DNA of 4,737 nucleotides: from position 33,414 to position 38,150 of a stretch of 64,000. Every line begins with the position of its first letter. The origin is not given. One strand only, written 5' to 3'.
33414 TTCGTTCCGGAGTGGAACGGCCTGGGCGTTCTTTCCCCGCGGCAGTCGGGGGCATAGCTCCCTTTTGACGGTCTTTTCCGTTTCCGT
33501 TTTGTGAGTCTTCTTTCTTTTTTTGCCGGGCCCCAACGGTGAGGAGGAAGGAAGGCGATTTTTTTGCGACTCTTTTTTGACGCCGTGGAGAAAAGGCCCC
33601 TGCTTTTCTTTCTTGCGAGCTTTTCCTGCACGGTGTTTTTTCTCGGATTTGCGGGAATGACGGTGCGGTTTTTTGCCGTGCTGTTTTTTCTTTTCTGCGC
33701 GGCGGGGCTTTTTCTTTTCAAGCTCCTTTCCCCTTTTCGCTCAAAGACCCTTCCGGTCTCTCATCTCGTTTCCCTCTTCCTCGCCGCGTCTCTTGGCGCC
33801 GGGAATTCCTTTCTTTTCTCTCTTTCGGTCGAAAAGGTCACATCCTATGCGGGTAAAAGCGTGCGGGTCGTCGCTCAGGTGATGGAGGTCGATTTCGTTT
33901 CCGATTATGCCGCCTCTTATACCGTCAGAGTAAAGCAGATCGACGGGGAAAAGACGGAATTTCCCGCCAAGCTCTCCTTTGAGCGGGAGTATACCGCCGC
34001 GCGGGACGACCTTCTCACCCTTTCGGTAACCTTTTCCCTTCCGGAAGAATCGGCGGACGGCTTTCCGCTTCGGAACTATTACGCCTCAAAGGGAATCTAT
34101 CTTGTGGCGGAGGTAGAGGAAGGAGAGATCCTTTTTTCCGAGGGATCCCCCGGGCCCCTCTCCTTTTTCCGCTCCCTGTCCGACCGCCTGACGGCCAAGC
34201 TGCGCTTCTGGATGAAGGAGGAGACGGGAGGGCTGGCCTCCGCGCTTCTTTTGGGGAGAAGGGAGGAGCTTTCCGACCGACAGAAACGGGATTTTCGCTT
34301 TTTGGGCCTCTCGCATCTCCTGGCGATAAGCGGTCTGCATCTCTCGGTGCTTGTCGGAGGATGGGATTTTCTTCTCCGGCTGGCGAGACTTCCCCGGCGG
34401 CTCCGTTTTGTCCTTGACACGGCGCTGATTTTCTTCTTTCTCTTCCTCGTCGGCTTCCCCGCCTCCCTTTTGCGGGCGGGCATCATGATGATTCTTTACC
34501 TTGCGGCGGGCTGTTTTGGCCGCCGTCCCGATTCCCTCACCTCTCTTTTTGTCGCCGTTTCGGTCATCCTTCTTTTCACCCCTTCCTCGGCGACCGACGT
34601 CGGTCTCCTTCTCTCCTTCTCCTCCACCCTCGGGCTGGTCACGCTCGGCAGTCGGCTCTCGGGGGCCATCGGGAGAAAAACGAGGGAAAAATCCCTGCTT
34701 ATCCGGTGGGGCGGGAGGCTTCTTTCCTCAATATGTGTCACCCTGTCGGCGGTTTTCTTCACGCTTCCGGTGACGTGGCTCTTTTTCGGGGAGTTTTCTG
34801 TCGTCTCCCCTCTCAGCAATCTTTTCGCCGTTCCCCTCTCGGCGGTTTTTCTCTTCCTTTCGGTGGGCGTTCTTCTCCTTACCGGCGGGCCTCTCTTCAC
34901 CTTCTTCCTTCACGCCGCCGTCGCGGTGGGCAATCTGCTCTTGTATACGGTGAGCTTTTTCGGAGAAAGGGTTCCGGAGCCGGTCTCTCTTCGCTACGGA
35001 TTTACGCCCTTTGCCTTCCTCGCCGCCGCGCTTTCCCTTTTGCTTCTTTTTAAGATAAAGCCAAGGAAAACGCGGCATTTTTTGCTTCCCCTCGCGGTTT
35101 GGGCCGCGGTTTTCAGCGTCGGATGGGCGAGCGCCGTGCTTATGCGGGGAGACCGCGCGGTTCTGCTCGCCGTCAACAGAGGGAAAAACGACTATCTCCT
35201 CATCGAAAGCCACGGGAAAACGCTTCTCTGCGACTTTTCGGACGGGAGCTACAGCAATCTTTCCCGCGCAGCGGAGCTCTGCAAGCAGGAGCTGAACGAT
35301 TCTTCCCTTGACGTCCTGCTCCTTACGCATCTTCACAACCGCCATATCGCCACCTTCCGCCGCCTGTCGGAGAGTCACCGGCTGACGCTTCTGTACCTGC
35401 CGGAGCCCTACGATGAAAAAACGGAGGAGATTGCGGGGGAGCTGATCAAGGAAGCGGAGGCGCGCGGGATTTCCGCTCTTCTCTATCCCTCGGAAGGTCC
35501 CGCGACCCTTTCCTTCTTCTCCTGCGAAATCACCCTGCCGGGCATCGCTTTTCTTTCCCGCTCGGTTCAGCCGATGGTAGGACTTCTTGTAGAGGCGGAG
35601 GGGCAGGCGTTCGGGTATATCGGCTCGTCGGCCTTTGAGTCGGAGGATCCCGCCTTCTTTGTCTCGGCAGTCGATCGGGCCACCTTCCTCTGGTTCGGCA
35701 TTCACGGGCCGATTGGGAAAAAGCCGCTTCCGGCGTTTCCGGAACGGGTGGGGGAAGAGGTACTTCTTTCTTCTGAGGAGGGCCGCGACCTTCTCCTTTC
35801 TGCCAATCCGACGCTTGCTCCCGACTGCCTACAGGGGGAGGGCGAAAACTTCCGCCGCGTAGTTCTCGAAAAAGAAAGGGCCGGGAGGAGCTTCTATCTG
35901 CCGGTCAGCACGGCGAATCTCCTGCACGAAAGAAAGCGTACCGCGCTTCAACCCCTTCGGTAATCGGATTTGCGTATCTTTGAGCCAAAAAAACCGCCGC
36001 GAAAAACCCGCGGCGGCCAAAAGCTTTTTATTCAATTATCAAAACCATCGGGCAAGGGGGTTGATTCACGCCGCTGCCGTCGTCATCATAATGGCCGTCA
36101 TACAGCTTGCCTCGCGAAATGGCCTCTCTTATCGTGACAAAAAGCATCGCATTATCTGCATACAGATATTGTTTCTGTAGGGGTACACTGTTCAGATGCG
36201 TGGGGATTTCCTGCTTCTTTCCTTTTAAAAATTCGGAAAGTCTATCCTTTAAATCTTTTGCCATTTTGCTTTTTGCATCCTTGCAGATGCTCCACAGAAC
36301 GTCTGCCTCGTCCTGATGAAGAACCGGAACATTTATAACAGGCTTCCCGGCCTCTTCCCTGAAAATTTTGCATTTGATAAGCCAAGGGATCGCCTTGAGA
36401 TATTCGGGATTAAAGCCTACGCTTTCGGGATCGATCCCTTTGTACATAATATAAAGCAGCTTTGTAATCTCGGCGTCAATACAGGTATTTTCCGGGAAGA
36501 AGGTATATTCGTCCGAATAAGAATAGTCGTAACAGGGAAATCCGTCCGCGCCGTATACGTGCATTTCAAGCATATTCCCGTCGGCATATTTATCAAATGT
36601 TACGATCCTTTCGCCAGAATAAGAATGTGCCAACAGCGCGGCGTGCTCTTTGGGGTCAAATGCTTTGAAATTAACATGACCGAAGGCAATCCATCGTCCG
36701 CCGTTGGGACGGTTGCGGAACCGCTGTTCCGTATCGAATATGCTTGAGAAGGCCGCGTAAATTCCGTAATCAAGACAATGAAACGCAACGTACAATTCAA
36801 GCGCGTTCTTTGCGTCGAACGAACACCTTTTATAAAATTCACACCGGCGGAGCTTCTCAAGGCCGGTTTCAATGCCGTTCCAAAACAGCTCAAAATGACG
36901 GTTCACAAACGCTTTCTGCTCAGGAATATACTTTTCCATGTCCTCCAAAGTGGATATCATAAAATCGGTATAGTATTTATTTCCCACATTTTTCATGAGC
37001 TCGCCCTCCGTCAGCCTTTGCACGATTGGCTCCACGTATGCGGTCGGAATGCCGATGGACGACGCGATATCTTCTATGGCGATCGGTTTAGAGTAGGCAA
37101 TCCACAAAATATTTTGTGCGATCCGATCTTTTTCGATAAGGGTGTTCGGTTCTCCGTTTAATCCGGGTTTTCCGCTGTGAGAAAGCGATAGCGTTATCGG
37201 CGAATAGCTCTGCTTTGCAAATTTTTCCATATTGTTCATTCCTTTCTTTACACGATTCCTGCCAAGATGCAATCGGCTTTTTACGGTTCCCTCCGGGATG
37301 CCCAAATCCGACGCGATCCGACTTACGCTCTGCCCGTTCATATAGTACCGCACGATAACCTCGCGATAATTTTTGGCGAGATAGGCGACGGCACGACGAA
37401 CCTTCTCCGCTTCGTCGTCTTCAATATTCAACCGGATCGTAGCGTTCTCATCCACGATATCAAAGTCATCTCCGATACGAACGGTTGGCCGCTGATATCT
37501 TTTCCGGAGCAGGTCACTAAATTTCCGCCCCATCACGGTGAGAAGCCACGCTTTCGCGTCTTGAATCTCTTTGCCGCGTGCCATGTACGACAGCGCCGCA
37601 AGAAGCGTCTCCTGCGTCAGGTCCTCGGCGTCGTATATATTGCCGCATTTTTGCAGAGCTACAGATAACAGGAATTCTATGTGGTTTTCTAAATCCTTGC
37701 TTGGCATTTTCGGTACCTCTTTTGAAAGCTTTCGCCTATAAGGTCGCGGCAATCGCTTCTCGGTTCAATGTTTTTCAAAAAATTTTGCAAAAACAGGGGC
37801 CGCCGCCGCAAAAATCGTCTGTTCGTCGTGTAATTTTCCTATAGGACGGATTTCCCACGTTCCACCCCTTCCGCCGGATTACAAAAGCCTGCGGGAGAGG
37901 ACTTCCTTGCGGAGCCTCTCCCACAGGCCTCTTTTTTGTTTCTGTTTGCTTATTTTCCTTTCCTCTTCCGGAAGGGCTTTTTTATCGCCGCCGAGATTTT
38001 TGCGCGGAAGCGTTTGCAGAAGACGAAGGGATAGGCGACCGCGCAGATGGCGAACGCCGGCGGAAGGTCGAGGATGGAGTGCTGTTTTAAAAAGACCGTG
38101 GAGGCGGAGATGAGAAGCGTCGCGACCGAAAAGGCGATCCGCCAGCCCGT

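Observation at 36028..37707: Single-gene low-GC islet encoding an ECF-type sigma domain fused to a ~370-aa unknown domain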

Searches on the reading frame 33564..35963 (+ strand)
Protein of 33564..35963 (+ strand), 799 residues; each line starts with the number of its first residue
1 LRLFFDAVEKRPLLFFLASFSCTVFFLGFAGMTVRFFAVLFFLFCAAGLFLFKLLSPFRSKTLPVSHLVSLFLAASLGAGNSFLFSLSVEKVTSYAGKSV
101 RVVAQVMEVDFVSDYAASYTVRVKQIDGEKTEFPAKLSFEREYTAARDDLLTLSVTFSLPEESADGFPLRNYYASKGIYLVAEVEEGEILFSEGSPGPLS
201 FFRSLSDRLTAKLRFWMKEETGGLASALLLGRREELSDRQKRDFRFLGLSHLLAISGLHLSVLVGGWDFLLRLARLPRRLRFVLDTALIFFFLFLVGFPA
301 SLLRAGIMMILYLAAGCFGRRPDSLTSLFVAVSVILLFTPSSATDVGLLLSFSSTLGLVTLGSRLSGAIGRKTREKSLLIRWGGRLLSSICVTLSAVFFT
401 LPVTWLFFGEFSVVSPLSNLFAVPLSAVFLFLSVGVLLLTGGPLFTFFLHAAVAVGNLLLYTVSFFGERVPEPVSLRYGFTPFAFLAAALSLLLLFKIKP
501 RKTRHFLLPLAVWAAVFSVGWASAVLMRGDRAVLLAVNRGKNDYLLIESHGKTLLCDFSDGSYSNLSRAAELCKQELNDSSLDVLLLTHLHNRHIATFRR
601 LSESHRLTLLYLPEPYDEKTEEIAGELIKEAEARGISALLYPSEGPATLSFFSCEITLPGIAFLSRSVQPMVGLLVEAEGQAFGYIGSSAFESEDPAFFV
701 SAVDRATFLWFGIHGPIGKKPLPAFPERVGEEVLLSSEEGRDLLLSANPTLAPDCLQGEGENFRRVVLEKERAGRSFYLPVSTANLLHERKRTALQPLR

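Call 42: find_homologous_proteins(query=window:33564-35963:+, max_evalue=1e-30)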
Query window:33564-35963:+ (799 aa): 109 proteins with E <= 1e-30 among 8000 candidates.
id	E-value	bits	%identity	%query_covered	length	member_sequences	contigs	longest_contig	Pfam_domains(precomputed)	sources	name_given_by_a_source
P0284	0.0e+0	1669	100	96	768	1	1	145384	PF13567.12,PF03772.22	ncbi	-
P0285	3.1e-194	666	46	90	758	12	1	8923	PF13567.12,PF03772.22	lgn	-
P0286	8.3e-186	638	48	80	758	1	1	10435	PF13567.12,PF03772.22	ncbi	-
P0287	3.7e-173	596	47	85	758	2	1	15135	PF13567.12,PF03772.22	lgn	-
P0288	3.2e-167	576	46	92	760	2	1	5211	PF13567.12,PF03772.22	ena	-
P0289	4.5e-162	559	46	80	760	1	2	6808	PF13567.12,PF03772.22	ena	-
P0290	1.1e-159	552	45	82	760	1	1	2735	PF13567.12,PF03772.22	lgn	-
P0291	1.7e-159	551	42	95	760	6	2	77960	PF13567.12,PF03772.22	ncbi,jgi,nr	ncbi:MAG: ComEC/Rec2 family competence protein [Ruminococcaceae bacterium]|nr:ComEC/Rec2 family comp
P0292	4.4e-159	550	46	82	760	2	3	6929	PF13567.12,PF03772.22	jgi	-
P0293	5.6e-159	549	44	90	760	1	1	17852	PF13567.12,PF03772.22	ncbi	-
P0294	1.1e-158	548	45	82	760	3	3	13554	PF13567.12,PF03772.22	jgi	-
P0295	2.5e-153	531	43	84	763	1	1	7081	PF13567.12,PF03772.22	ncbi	-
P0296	3.1e-144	500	43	82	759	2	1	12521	PF13567.12,PF03772.22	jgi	-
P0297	1.0e-140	489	39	92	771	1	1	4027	PF13567.12,PF03772.22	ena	-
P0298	1.1e-139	485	42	80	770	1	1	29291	PF13567.12,PF03772.22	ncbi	-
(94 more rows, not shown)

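Call 43: find_encoding_contigs(protein=P0284, flank=3000, max_places=3)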
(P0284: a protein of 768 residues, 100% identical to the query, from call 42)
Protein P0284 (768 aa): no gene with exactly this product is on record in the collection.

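Call 44: find_encoding_contigs(protein=P0291, flank=8000, max_places=2)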
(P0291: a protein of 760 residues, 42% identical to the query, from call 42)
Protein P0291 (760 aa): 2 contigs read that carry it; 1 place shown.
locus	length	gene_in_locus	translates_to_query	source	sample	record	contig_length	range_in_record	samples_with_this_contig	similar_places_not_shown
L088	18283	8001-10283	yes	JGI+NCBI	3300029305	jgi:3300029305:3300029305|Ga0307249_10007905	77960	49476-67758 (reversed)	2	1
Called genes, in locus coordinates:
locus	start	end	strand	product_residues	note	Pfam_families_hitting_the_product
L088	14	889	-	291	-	PF01244:Peptidase_M19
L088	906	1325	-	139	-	PF08378:NERD (weak), PF02021:UPF0102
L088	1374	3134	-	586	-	PF00224:PK, PF03328:HpcH_HpaI (weak), PF02887:PK_C, PF00391:PEP-utilizers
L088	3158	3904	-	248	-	PF01784:DUF34_NIF3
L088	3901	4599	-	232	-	PF12847:Methyltransf_18, PF04816:TrmK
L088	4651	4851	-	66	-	PF08984:DUF1858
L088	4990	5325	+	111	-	PF11969:DcpS_C, PF01230:HIT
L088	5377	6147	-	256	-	-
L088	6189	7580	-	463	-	PF00239:Resolvase, PF07508:Recombinase (weak), PF13408:Zn_ribbon_recom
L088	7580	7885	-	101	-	-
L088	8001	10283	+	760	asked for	PF13567:DUF4131, PF03772:Competence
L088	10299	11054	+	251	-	PF02535:Zip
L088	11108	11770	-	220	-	PF00702:Hydrolase, PF12710:HAD, PF13419:HAD_2, PF13242:Hydrolase_like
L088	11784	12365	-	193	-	PF06414:Zeta_toxin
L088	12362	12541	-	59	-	-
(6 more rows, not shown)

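Call 45: find_encoding_contigs(protein=P0287, flank=8000, max_places=2)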
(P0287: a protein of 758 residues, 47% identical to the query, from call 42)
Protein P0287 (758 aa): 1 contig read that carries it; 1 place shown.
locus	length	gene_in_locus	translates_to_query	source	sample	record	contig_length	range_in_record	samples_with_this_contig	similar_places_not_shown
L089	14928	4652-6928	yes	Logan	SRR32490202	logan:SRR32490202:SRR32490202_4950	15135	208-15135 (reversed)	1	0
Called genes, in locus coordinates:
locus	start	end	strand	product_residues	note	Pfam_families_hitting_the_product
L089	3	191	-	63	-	?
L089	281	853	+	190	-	PF01520:Amidase_3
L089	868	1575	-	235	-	-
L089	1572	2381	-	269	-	-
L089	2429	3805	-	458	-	PF00239:Resolvase, PF07508:Recombinase, PF13408:Zn_ribbon_recom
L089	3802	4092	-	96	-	-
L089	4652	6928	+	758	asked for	PF13567:DUF4131 (weak), PF03772:Competence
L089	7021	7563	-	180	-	-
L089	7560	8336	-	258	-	PF01048:PNP_UDP_1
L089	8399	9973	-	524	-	PF01676:Metalloenzyme, PF08211:dCMP_cyt_deam_2, PF00383:dCMP_cyt_deam_1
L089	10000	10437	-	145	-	PF01613:Flavin_Reduct (weak)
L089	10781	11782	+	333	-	PF09991:DUF2232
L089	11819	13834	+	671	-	PF24898:GGDEF_GdpP, PF01368:DHH, PF02272:DHHA1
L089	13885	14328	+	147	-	PF01281:Ribosomal_L9_N, PF03948:Ribosomal_L9_C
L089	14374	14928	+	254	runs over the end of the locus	?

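Call 46: find_encoding_contigs(protein=P0293, flank=8000, max_places=2)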
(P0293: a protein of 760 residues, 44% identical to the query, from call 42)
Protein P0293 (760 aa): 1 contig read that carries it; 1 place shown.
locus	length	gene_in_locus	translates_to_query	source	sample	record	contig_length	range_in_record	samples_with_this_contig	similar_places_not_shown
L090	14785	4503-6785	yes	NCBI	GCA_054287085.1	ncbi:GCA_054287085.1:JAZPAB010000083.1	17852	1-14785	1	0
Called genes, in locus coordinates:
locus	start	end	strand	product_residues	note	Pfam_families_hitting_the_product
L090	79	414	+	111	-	PF11969:DcpS_C, PF01230:HIT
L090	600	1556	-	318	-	PF12849:PBP_like_2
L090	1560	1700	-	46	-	-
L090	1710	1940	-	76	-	-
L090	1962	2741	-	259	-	-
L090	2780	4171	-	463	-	PF00239:Resolvase, PF07508:Recombinase (weak), PF13408:Zn_ribbon_recom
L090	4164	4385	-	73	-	-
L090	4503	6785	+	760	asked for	PF13567:DUF4131, PF03772:Competence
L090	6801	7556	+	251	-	PF02535:Zip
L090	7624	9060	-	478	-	PF04389:Peptidase_M28 (weak), PF01546:Peptidase_M20, PF07687:M20_dimer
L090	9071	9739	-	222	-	-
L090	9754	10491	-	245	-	PF16481:DUF5058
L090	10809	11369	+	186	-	-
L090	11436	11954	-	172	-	PF00857:Isochorismatase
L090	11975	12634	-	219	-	PF00702:Hydrolase, PF12710:HAD, PF13419:HAD_2, PF13242:Hydrolase_like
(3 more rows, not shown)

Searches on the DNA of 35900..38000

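Call 57: search_rna_families(source=window, start=35900, end=38000, threshold=evalue, max_evalue=1)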
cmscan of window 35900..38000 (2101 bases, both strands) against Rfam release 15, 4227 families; matches with E-value up to 1: 2.
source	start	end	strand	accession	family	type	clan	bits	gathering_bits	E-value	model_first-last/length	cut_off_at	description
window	35987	36060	-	RF02837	anti-hemB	Gene; sRNA;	-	21.2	49.5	0.05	1-81/81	no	Burkholderia RNA 7 (anti-hemB)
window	35986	36056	-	RF02871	ncS54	Gene; sRNA;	-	17.7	43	0.84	1-79/79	no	Burkholderia sRNA 54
